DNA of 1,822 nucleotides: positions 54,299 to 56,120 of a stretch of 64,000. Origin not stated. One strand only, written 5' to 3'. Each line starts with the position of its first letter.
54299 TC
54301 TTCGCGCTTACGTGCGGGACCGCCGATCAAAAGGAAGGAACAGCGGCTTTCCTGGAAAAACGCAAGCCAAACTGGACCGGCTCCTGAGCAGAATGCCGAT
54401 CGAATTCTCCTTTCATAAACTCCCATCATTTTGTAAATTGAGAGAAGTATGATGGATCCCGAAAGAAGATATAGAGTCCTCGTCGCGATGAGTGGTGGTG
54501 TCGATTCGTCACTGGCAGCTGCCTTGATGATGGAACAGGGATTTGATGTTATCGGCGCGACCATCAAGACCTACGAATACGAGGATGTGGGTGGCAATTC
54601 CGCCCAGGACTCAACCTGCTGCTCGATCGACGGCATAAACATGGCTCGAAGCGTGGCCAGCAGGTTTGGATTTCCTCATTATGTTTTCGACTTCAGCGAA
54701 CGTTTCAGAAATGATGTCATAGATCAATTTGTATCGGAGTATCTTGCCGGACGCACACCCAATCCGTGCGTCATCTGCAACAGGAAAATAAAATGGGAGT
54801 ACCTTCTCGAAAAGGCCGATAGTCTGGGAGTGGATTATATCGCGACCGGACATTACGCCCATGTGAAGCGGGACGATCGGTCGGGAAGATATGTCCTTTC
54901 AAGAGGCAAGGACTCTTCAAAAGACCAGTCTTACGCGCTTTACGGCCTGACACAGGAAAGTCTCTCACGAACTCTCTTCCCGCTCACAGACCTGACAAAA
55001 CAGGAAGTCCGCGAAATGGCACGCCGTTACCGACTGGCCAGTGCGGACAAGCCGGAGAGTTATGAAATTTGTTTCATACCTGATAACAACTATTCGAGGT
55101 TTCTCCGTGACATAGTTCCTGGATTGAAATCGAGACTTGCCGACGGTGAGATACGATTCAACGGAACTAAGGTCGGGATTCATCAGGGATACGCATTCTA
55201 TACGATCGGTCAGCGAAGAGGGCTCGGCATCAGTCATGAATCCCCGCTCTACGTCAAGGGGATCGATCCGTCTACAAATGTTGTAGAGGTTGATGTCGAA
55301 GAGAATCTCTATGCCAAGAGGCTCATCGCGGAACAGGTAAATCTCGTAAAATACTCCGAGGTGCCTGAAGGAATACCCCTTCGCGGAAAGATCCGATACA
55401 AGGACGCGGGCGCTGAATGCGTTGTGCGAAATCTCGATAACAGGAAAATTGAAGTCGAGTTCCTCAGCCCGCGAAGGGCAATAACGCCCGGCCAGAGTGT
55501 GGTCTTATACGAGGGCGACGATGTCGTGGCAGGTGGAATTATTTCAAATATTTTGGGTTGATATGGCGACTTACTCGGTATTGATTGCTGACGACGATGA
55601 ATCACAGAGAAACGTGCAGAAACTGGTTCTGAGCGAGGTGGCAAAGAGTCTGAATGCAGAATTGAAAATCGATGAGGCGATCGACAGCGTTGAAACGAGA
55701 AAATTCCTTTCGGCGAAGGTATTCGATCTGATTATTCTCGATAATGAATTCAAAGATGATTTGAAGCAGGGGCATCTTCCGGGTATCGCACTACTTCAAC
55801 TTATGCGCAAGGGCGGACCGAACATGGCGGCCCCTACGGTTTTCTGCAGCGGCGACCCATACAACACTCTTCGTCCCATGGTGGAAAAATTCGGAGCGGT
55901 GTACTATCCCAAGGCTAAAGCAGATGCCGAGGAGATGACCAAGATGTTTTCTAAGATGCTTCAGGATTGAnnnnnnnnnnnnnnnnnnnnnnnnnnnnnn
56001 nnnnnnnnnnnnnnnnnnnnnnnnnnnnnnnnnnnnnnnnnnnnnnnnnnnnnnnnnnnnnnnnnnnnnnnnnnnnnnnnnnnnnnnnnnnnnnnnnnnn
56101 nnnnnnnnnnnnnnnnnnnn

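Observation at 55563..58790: Operon coupling a cNMP-binding/GAF histidine kinase to a macro domain protein and a SAM methyltransferase, convergent with an orphan receiver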

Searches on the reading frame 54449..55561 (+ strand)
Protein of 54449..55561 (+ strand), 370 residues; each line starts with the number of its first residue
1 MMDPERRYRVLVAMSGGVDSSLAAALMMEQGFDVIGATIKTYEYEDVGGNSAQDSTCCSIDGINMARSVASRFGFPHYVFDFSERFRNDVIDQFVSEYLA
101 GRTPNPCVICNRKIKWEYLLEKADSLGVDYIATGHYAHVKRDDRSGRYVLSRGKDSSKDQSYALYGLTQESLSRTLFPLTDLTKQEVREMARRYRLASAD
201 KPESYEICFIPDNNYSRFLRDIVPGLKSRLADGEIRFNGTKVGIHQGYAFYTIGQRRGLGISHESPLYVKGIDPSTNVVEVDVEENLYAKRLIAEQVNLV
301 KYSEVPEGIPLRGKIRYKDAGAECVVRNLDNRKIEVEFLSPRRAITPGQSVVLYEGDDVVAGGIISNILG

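Call 3: search_protein_families(library=pfam, proteins=[window:54449-55561:+], max_evalue=0.01)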
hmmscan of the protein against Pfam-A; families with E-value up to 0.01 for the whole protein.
window:54449-55561:+ (370 aa): 8 families
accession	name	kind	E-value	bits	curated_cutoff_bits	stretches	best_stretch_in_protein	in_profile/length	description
PF03054.22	tRNA_Me_trans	-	1.6e-70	237.3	20.6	1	9-211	2-201/202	tRNA methyl transferase HUP domain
PF20258.4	tRNA_Me_trans_C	-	1.5e-15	57.7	20.6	1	291-365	3-77/77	Aminomethyltransferase beta-barrel domain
PF20259.3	tRNA_Me_trans_M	-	2.2e-14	53.2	27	1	235-281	15-64/66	tRNA methyl transferase PRC-barrel domain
PF01171.26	ATP_bind_3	-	0.00018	21.7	27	0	112-196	81-161/182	PP-loop family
PF00733.27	Asn_synthase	-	0.00051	20.2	21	1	9-92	19-89/354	Asparagine synthase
PF24167.1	DUF7411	-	0.00055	20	28.7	0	10-96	3-72/194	Family of unknown function (DUF7411)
PF02568.20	ThiI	-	0.001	19.2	20.5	1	9-43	5-39/197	Thiamine biosynthesis protein (ThiI)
PF02540.23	NAD_synthase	-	0.0079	15.8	21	0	9-28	20-39/242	NAD synthase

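Call 4: search_protein_families(library=ncbifam, proteins=[window:54449-55561:+], max_evalue=0.01)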
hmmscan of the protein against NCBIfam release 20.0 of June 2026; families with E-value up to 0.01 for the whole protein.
window:54449-55561:+ (370 aa): 14 families
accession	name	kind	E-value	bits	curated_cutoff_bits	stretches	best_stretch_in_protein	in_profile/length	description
NF001138.1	PRK00143.1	equivalog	6.8e-124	413.3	284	1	9-365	1-345/345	tRNA 2-thiouridine(34) synthase MnmA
TIGR00420.1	trmU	equivalog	2.3e-97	326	236.95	1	9-365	2-351/351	tRNA 2-thiouridine(34) synthase MnmA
NF011258.0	PRK14664.1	equivalog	7e-87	291.8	680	1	5-366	3-346/362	tRNA 2-thiouridine(34) synthase MnmA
NF011259.0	PRK14665.1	equivalog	9.7e-72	241.9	364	1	5-365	3-358/360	tRNA 2-thiouridine(34) synthase MnmA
TIGR00268.2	TIGR00268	equivalog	1.1e-08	34.7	150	1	9-146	15-130/259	ATP-dependent sacrificial sulfur transferase LarE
TIGR02432.1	lysidine_TilS_N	equivalog_domain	1.6e-05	24.9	93.6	0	112-198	84-167/189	tRNA lysidine(34) synthetase TilS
NF003385.0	PRK04527.1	equivalog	0.00015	20.5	603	1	9-134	5-117/401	argininosuccinate synthase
NF011155.0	PRK14561.1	equivalog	0.00016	21.4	207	1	10-97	3-73/195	hypothetical protein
TIGR01536.1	asn_synth_AEB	equivalog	0.00038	19.6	267.1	1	10-85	255-318/517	asparagine synthase (glutamine-hydrolyzing)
TIGR00342.1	TIGR00342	equivalog_domain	0.0012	18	264.5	1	9-41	174-206/373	tRNA uracil 4-sulfurtransferase ThiI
TIGR00884.1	guaA_Cterm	equivalog_domain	0.0043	16.4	338.75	0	9-28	18-37/310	glutamine-hydrolyzing GMP synthase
NF010587.0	PRK13980.1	equivalog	0.0058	15.9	255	0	9-30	33-54/267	NAD+ synthase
NF000848.1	PRK00074.1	equivalog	0.006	15.2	400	0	8-28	214-234/512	glutamine-hydrolyzing GMP synthase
TIGR00032.1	argG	equivalog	0.0071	15.7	268.2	1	9-41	1-33/394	argininosuccinate synthase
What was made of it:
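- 54449..55561 (+): mnmA (tRNA 2-thiouridine synthase). Its stop codon lies 1 nt before the receiver ATG. NCBIfam NF001138, 413 bits against a cut-off of 284 (call 4).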

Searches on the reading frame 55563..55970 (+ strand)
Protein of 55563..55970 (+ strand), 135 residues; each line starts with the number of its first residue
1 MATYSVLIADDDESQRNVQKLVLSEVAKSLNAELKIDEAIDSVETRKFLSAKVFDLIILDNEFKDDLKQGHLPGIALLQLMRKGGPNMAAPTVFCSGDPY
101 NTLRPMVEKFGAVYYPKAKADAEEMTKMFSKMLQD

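Call 3: search_protein_families(library=pfam, proteins=[window:55563-55970:+], max_evalue=0.01)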
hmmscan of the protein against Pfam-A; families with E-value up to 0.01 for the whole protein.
window:55563-55970:+ (135 aa): 1 family
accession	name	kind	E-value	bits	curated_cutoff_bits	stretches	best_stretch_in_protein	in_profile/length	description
PF00072.30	Response_reg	-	1.9e-05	25.2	30.2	1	6-126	1-107/111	Response regulator receiver domain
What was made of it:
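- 55563..55970 (+): Single-domain receiver (CheY-like), 135 aa. It is the last gene of the + strand mnmA gene string, convergent with the methyltransferase. Pfam Response_reg 25.2 bits, below the 30.2 cut-off (call 3).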

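Call 4: search_protein_families(library=ncbifam, proteins=[window:55563-55970:+], max_evalue=0.01)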
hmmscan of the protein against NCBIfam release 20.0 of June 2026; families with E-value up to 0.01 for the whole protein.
window:55563-55970:+ (135 aa): 0 families

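Call 32: find_homologous_proteins(query=window:55563-55967:+, max_evalue=0.00001)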
Query window:55563-55967:+ (135 aa): 247 proteins with E <= 0.00001 among 258 candidates; the best 120 are listed.
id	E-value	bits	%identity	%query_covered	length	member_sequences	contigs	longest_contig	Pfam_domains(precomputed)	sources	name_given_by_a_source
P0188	3.9e-81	287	100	100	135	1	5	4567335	PF00072.31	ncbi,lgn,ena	ncbi:MAG TPA: hypothetical protein VIS48_02110 [Candidatus Kryptonia bacterium]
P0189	5.6e-67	241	83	100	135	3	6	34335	PF00072.31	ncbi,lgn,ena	-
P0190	1.6e-66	240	83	100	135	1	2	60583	PF00072.31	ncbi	-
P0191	1.7e-66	240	80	99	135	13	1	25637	-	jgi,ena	-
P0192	3.5e-66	239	80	99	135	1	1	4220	PF00072.31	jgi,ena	-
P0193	5.8e-66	238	81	100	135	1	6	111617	PF00072.31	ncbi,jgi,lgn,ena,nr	ncbi:MAG: response regulator [Bacteroidetes bacterium]|nr:response regulator [Bacteroidota bacterium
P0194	1.3e-65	237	80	100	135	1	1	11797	PF00072.31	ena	-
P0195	2.5e-65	236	80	100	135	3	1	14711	PF00072.31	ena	-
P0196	3.3e-65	236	79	100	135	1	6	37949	PF00072.31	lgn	-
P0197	8.6e-65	234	78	100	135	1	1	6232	PF00072.31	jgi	jgi:CheY-like chemotaxis protein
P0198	2.5e-64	233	78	99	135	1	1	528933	PF00072.31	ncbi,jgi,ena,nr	ncbi:MAG TPA: hypothetical protein VLX91_16900 [Candidatus Acidoferrales bacterium]|nr:hypothetical 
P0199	3.8e-64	232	76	99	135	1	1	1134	PF00072.31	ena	-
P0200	9.5e-64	231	76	99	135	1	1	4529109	PF00072.31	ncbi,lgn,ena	-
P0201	9.6e-63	228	76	100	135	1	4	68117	PF00072.31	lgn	-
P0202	3.0e-62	226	73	100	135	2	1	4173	PF00072.31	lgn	-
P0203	4.1e-62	226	74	100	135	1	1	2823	PF00072.31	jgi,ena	-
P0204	9.1e-61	221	75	99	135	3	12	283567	PF00072.31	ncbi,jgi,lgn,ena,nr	ncbi:MAG: response regulator [Bacteroidetes bacterium]|jgi:CheY-like chemotaxis protein|nr:response 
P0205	2.8e-60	220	77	99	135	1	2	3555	PF00072.31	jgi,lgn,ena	jgi:CheY-like chemotaxis protein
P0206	3.6e-60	219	73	99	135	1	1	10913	PF00072.31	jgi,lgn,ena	jgi:CheY-like chemotaxis protein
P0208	6.2e-60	219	75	99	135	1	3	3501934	PF00072.31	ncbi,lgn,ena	-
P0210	3.9e-59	216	72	99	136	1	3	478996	PF00072.31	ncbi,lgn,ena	ncbi:MAG: hypothetical protein ACLP05_08480 [Candidatus Kryptoniota bacterium]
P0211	4.4e-59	216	72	99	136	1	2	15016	PF00072.31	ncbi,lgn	ncbi:MAG: hypothetical protein WAO19_11730 [Candidatus Kryptoniota bacterium]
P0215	2.2e-57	210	71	99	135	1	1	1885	PF00072.31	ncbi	-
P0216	4.6e-57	209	71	99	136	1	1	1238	PF00072.31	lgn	-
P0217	4.3e-56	206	69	99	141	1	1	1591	PF00072.31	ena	-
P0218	6.5e-56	206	72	100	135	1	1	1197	PF00072.31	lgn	-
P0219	7.8e-56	205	71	99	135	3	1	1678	PF00072.31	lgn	-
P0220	7.9e-56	205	71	99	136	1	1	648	PF00072.31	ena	-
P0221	1.6e-55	204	68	99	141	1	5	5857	PF00072.31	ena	-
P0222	1.9e-55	204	69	99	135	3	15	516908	PF00072.31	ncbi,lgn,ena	-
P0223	2.1e-55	204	70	99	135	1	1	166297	PF00072.31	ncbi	-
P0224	2.6e-55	204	67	99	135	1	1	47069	PF00072.31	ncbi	-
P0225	2.8e-55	204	68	99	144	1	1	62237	PF00072.31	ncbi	-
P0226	5.3e-55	203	68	99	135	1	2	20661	PF00072.31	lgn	-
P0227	1.3e-54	201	70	99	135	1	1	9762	PF00072.31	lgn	-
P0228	1.3e-54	201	69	99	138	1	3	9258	PF00072.31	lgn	-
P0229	1.6e-54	201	70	99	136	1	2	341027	PF00072.31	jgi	jgi:CheY-like chemotaxis protein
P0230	2.5e-54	200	68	100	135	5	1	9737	PF00072.31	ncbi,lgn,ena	-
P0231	4.1e-54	200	70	100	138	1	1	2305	PF00072.31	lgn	-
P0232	4.8e-54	200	65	99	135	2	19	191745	PF00072.31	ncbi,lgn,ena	-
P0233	7.8e-54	199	68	99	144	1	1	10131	PF00072.31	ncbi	-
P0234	1.7e-53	198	67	100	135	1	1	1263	PF00072.31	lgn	-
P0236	3.7e-53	197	68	99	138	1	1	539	PF00072.31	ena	-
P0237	5.5e-53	196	64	99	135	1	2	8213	PF00072.31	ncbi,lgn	-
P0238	9.1e-53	195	65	99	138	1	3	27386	PF00072.31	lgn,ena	-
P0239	8.4e-51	189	64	99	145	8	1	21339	PF00072.31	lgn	-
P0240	2.4e-49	184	62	99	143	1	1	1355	PF00072.31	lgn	-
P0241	1.8e-47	178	60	99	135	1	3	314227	PF00072.31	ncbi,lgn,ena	-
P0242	2.2e-46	175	60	99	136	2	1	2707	PF00072.31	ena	-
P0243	6.3e-46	173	60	99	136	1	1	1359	PF00072.31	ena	-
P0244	1.2e-45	172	60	99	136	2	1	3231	PF00072.31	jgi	-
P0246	6.7e-36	141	51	97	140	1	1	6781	PF00072.31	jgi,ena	-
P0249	1.1e-32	131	50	97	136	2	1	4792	PF00072.31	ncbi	-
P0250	1.2e-32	130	49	97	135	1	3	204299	-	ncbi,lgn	-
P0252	1.6e-32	130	50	97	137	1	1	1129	PF00072.31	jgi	jgi:CheY-like chemotaxis protein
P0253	1.7e-32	130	49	97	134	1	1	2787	PF00072.31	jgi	jgi:CheY-like chemotaxis protein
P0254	1.9e-32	130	50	97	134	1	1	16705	PF00072.31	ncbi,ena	-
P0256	2.4e-32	129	52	94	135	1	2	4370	PF00072.31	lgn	-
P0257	2.6e-32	129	50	97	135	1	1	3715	PF00072.31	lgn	-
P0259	3.0e-32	129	51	94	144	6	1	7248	PF00072.31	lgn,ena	-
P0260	3.3e-32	129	52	94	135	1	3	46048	PF00072.31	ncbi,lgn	-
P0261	3.3e-32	129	52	94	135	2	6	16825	PF00072.31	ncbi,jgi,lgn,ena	ncbi:MAG: hypothetical protein AAB330_05005 [Bacteroidota bacterium]|jgi:CheY-like chemotaxis protei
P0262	3.8e-32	129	52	94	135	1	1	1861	PF00072.31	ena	-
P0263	4.0e-32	129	50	97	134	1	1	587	PF00072.31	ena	-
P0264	4.0e-32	129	50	97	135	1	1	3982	PF00072.31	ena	-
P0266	4.6e-32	129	52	94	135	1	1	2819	PF00072.31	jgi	-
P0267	6.9e-32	128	50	97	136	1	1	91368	PF00072.31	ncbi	-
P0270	8.2e-32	128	50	97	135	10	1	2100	PF00072.31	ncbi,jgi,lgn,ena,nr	ncbi:MAG TPA: hypothetical protein VI704_03575 [Bacteroidota bacterium]|nr:hypothetical protein [Bac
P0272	8.4e-32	128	50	97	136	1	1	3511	PF00072.31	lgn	-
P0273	9.4e-32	128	50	95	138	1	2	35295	PF00072.31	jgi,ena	-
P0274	9.8e-32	127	50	97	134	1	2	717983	PF00072.31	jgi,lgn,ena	jgi:CheY-like chemotaxis protein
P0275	1.1e-31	127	50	97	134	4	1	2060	PF00072.31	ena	-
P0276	1.2e-31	127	52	94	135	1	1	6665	PF00072.31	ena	-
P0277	1.2e-31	127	51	94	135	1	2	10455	PF00072.31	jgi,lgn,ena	jgi:CheY-like chemotaxis protein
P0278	1.2e-31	127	51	94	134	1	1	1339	PF00072.31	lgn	-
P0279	1.3e-31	127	50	97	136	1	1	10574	PF00072.31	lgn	-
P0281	1.3e-31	127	50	97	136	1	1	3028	PF00072.31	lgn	-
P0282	1.4e-31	127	51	94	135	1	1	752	PF00072.31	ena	-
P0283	1.5e-31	127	49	97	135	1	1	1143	PF00072.31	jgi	jgi:CheY-like chemotaxis protein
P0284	1.6e-31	127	51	94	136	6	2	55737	PF00072.31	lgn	-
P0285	1.8e-31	127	50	97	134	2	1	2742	PF00072.31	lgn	-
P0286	2.3e-31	126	49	97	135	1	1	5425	PF00072.31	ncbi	-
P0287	2.5e-31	126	50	97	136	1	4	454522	PF00072.31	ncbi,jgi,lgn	jgi:CheY-like chemotaxis protein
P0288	2.8e-31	126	50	94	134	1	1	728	PF00072.31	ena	-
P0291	3.4e-31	126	50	94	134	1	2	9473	PF00072.31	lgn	-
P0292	3.8e-31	126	49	97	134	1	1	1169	PF00072.31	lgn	-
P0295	5.0e-31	125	49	97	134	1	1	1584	PF00072.31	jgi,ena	-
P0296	5.1e-31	125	50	94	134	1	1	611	PF00072.31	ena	-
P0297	6.3e-31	125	48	97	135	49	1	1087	PF00072.31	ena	-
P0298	6.6e-31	125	50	94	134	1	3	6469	PF00072.31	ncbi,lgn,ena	-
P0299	7.6e-31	125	51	94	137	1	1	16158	PF00072.31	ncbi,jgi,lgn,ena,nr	ncbi:MAG TPA: hypothetical protein VMU30_03930 [Bacteroidota bacterium]|nr:hypothetical protein [Bac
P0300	7.7e-31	125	50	97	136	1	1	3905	PF00072.31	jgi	jgi:CheY-like chemotaxis protein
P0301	7.9e-31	125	49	97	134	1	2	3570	PF00072.31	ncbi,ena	-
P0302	8.6e-31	124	48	97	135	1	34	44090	PF00072.31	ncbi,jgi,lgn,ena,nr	ncbi:MAG TPA: hypothetical protein VJB38_11205 [Bacteroidota bacterium]|nr:hypothetical protein [Bac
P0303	9.9e-31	124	49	97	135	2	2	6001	PF00072.31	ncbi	-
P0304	1.2e-30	124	50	94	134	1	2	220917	PF00072.31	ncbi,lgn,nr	ncbi:MAG TPA: hypothetical protein VNN76_08535 [Bacteroidota bacterium]|nr:hypothetical protein [Bac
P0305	1.3e-30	124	50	94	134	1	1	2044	PF00072.31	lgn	-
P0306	1.4e-30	124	47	96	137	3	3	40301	PF00072.31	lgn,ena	-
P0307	1.7e-30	123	50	94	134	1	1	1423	PF00072.31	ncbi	-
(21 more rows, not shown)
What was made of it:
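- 55563..55970 (+): The family has 247 members in the same lineages as the kinase (call 32).
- On CheY-like receiver domain: Most family members carry a precomputed PF00072 hit (call 32).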

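Call 34: find_encoding_contigs(protein=P0274, flank=8000, max_places=1)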
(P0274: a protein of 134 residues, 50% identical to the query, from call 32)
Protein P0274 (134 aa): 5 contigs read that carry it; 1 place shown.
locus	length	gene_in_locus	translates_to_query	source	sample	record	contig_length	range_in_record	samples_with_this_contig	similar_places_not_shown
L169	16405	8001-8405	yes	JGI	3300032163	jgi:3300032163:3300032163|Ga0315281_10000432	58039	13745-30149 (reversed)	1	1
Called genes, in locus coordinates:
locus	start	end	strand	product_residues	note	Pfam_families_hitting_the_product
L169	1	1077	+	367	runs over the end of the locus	PF00005:ABC_tran, PF17912:OB_MalK, PF08402:TOBE_2 (weak)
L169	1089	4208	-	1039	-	PF22907:Ams1-like_1st, PF01074:Glyco_hydro_38N, PF09261:Alpha-mann_mid, PF07748:Glyco_hydro_38C, PF17677:Glyco_hydro38C2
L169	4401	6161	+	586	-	PF00474:SSF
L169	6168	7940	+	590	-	PF07969:Amidohydro_3, PF01979:Amidohydro_1 (weak)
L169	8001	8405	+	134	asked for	PF00072:Response_reg (weak)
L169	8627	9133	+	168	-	-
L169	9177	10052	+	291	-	PF17827:PrmC_N, PF05175:MTS, PF01170:UPF0020 (weak), PF06325:PrmA, PF13847:Methyltransf_31, PF08241:Methyltransf_11 (weak), PF08242:Methyltransf_12, PF13649:Methyltransf_25, +1 more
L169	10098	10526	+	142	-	PF02580:Tyr_Deacylase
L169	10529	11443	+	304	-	PF01676:Metalloenzyme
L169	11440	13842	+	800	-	PF13567:DUF4131, PF03772:Competence, PF00753:Lactamase_B, PF12706:Lactamase_B_2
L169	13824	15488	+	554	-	PF01642:MM_CoA_mutase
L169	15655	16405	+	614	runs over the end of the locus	PF17803:Cadherin_4 (faint), PF17892:Cadherin_5 (faint), PF05345:He_PIG (weak), PF17963:Big_9 (weak), PF18962:Por_Secre_tail (faint)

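Call 35: find_encoding_contigs(protein=P0287, flank=8000, max_places=1)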
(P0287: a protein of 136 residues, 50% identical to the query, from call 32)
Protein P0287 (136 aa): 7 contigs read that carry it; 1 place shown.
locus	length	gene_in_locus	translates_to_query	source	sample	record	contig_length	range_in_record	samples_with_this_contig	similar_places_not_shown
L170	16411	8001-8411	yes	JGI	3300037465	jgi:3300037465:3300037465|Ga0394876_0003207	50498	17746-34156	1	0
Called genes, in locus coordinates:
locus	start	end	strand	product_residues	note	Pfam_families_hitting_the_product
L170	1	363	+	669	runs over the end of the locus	PF16147:DUF4855, PF00480:ROK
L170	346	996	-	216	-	PF04131:NanE, PF03060:NMO (weak)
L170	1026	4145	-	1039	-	PF22907:Ams1-like_1st, PF01074:Glyco_hydro_38N, PF09261:Alpha-mann_mid, PF07748:Glyco_hydro_38C, PF17677:Glyco_hydro38C2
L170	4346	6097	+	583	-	PF00474:SSF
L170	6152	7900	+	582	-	PF07969:Amidohydro_3, PF01979:Amidohydro_1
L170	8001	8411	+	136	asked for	PF00072:Response_reg (weak)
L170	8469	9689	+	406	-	PF07690:MFS_1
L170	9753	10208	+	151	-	-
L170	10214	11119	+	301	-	PF17827:PrmC_N, PF05175:MTS, PF06325:PrmA (weak), PF01170:UPF0020 (weak), PF12847:Methyltransf_18 (weak), PF13847:Methyltransf_31, PF08242:Methyltransf_12 (weak), PF13649:Methyltransf_25, +1 more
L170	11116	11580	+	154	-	PF02580:Tyr_Deacylase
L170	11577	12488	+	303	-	PF01676:Metalloenzyme, PF01663:Phosphodiest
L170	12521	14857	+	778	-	PF13567:DUF4131, PF03772:Competence, PF00753:Lactamase_B, PF12706:Lactamase_B_2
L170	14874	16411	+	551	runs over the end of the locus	PF01642:MM_CoA_mutase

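Call 36: find_encoding_contigs(protein=P0250, flank=8000, max_places=1)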
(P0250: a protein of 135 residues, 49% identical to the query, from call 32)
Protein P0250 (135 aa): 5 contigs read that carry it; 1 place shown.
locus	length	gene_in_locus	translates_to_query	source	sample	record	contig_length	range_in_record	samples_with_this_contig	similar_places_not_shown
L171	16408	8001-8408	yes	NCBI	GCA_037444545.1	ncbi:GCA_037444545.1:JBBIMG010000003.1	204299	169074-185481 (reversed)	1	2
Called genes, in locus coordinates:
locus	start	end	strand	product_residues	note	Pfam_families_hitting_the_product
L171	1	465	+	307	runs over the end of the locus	PF04015:DUF362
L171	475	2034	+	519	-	PF12801:Fer4_5, PF00037:Fer4 (faint), PF12797:Fer4_2 (faint), PF12801:Fer4_5 (weak), PF12838:Fer4_7 (weak), PF13187:Fer4_9 (weak), PF12838:Fer4_7, PF13187:Fer4_9 (weak), +6 more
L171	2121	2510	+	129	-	PF00072:Response_reg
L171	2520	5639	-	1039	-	PF22907:Ams1-like_1st, PF01074:Glyco_hydro_38N, PF09261:Alpha-mann_mid, PF07748:Glyco_hydro_38C, PF17677:Glyco_hydro38C2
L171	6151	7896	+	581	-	PF07969:Amidohydro_3, PF01979:Amidohydro_1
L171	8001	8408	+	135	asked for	-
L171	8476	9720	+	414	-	PF00083:Sugar_tr, PF07690:MFS_1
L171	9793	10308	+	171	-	-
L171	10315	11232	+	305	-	PF17827:PrmC_N, PF02384:N6_Mtase, PF05175:MTS, PF06325:PrmA, PF13847:Methyltransf_31, PF08241:Methyltransf_11, PF08242:Methyltransf_12, PF13649:Methyltransf_25, +6 more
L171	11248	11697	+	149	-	PF02580:Tyr_Deacylase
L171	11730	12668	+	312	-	PF01676:Metalloenzyme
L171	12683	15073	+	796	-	PF13567:DUF4131, PF03772:Competence, PF00753:Lactamase_B, PF23023:Anti-Pycsar_Apyc1 (weak), PF12706:Lactamase_B_2 (weak)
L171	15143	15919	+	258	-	PF22435:MRM3-like_sub_bind, PF08032:SpoU_sub_bind, PF00588:SpoU_methylase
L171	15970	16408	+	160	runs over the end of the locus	PF00293:NUDIX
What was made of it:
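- Receiver orthologues in other lineages follow an amidohydrolase gene, far from the kinase and from mnmA (calls 34-36).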

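Call 39: search_protein_families(library=padloc, proteins=[window:55563-55967:+], max_evalue=0.001)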
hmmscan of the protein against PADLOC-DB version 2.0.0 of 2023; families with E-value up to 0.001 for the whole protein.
window:55563-55967:+ (135 aa): 0 families
